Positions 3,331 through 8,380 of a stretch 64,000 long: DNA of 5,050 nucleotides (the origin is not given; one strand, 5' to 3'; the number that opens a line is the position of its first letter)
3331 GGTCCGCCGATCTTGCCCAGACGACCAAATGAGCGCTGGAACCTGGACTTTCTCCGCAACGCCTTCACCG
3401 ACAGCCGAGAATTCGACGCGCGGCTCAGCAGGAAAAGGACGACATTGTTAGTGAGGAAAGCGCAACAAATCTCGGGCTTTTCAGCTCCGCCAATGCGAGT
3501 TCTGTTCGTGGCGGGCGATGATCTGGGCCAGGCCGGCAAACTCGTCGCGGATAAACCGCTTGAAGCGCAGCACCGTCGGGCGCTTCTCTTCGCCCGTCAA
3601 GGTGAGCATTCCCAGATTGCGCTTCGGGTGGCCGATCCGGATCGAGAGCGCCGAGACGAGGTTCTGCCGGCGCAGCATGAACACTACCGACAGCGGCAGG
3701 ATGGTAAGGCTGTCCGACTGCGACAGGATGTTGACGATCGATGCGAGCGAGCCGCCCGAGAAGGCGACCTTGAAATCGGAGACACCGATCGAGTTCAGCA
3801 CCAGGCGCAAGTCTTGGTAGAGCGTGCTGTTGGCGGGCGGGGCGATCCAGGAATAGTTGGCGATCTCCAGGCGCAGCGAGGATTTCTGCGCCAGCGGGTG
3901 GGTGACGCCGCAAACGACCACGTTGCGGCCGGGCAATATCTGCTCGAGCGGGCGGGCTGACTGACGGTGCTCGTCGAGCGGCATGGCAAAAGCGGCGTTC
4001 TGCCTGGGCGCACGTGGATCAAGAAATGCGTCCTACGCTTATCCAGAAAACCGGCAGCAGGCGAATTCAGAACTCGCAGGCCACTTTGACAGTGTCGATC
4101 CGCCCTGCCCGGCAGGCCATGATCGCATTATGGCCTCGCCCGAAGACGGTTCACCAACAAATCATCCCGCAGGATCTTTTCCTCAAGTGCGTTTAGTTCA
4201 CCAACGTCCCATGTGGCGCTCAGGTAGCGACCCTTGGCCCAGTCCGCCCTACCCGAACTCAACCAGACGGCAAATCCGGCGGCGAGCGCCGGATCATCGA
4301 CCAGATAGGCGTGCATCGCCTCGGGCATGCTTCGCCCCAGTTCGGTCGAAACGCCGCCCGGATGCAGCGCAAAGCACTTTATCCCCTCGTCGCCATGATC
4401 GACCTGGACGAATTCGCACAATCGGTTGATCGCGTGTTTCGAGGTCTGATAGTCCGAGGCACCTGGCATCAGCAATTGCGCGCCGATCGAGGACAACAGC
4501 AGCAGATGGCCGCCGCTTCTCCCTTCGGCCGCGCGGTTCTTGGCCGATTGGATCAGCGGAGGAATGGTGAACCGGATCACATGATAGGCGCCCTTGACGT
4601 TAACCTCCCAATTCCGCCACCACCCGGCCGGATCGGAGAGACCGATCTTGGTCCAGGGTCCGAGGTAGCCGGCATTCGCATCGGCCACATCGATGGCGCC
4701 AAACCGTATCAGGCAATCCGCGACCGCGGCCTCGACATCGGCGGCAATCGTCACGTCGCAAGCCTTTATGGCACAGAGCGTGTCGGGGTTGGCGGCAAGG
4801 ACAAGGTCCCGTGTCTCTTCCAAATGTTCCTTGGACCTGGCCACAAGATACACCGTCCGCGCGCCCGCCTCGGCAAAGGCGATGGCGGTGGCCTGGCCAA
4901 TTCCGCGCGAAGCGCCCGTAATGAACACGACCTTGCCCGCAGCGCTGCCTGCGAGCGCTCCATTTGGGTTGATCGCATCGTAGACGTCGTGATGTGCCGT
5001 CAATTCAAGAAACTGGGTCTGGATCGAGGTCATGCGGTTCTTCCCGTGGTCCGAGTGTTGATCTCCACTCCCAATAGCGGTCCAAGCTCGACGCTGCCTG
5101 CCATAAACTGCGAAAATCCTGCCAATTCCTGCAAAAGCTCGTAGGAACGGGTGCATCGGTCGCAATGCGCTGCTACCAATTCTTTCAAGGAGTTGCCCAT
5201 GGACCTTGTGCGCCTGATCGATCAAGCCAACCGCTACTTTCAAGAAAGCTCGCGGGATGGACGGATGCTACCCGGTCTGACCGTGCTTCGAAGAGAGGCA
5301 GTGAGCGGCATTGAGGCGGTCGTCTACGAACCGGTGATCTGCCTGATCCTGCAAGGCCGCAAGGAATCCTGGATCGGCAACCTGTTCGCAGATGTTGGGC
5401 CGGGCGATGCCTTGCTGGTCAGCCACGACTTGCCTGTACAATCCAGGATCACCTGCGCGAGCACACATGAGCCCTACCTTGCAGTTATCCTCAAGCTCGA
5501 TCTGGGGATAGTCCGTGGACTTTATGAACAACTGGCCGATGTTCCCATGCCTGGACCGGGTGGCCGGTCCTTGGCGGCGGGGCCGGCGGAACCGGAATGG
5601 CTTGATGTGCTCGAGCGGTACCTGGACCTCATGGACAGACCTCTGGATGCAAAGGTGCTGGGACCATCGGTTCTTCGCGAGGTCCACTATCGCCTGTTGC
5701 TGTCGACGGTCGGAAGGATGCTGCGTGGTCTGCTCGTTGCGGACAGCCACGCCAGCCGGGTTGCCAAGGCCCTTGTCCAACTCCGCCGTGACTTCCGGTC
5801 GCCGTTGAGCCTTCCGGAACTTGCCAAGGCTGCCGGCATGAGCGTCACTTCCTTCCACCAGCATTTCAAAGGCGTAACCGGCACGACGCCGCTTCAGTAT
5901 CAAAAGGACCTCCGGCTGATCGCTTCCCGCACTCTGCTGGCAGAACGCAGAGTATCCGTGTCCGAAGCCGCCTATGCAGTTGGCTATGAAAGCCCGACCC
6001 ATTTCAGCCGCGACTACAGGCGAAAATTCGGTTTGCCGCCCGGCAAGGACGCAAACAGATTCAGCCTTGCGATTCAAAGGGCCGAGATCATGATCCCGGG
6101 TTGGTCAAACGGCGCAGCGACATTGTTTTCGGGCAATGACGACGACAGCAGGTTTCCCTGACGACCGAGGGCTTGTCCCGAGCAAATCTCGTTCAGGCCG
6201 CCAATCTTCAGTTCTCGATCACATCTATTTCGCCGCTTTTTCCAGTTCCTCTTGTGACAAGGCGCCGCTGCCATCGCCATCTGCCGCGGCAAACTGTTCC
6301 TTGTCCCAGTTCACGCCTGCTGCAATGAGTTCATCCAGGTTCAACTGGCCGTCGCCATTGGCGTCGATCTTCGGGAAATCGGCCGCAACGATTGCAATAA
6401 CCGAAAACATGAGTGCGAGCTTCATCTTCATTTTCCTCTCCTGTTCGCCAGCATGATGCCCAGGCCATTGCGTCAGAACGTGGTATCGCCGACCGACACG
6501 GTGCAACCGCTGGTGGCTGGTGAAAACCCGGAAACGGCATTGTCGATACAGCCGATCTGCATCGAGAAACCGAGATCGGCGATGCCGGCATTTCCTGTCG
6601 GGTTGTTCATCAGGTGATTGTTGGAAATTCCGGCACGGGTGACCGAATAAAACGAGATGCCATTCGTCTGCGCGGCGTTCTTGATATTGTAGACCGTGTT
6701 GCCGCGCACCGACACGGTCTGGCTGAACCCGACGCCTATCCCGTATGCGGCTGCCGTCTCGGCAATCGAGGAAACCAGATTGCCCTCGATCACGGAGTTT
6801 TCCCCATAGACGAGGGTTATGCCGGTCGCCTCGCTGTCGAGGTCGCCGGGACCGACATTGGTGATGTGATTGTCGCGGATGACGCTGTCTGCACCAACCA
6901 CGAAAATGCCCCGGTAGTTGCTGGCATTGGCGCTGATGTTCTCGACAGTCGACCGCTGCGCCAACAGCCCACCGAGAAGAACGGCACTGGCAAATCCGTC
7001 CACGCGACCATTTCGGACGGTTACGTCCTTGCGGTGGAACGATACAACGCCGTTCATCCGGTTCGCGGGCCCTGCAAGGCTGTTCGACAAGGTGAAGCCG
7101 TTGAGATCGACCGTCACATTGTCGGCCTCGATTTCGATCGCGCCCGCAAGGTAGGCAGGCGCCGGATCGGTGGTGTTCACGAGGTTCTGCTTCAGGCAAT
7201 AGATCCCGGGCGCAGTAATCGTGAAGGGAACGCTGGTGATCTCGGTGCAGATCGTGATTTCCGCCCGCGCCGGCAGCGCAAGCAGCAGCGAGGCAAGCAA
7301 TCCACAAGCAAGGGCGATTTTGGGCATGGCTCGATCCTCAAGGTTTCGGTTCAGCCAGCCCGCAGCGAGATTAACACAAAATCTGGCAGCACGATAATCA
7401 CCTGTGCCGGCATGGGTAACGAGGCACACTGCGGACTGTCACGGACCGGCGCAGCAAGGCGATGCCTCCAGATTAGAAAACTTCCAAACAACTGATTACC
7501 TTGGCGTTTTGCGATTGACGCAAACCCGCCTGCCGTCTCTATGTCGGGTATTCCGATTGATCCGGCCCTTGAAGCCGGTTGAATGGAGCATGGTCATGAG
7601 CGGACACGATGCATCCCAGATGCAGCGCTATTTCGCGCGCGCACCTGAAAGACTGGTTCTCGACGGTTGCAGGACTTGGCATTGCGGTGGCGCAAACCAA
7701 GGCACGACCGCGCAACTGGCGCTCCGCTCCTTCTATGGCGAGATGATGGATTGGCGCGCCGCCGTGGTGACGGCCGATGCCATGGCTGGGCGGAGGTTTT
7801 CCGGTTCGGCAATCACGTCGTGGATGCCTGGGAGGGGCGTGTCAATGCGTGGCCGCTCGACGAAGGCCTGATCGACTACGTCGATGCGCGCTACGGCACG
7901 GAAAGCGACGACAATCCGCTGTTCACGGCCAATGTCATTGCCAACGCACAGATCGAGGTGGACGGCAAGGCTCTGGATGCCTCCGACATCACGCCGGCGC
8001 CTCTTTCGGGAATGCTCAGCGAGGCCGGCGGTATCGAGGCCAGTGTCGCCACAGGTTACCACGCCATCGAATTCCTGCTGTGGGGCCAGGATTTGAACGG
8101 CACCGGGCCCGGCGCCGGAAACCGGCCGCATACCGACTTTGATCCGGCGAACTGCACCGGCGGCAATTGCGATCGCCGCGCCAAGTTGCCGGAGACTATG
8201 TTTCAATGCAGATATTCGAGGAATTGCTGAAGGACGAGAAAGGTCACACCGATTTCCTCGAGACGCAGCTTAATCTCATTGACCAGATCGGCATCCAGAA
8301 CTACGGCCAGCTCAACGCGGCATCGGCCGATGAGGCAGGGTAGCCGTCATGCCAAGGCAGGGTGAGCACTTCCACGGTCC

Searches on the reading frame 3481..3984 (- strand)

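Call 83: search_protein_families(library=pfam, proteins=[window:3481-3984:-])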
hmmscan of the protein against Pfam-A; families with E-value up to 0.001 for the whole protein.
window:3481-3984:- (167 aa): 1 family
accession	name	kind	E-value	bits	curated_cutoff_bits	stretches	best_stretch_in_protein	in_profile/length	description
PF03466.25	LysR_substrate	-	5.9e-12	45.8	28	1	17-149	76-208/209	LysR substrate binding domain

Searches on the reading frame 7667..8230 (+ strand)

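Call 83: search_protein_families(library=pfam, proteins=[window:7667-8230:+])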
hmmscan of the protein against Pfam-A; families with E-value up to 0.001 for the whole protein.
window:7667-8230:+ (187 aa): 1 family
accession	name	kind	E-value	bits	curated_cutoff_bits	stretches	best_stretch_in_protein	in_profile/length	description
PF09375.15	Peptidase_M75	-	8.3e-22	78.5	23.5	1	43-168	49-126/288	Imelysin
